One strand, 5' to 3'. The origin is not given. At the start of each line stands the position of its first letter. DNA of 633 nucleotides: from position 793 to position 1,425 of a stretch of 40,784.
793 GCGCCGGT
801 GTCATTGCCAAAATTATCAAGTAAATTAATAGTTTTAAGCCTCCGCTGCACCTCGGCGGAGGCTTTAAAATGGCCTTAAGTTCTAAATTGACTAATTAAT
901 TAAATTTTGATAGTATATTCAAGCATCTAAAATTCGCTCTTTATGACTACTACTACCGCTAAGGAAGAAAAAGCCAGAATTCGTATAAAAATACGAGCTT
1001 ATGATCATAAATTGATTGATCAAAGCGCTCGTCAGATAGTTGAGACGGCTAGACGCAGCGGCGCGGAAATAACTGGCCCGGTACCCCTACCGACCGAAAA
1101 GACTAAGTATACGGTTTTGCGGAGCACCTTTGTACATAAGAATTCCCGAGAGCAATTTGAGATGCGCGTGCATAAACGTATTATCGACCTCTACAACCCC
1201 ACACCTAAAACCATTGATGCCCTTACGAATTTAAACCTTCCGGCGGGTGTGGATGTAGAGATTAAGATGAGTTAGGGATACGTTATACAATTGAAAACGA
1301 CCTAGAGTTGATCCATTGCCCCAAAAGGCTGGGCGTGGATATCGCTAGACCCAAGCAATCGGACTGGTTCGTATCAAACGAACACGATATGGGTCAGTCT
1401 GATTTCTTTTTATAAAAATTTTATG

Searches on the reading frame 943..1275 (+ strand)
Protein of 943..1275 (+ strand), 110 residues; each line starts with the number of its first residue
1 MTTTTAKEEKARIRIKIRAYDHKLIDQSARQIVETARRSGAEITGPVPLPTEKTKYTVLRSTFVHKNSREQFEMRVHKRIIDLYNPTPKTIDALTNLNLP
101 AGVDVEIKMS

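Call 29: find_encoding_contigs(protein=window:943-1275:+, flank=10000, max_places=3)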
Protein window:943-1275:+ (110 aa): no gene with exactly this product is on record in the collection.
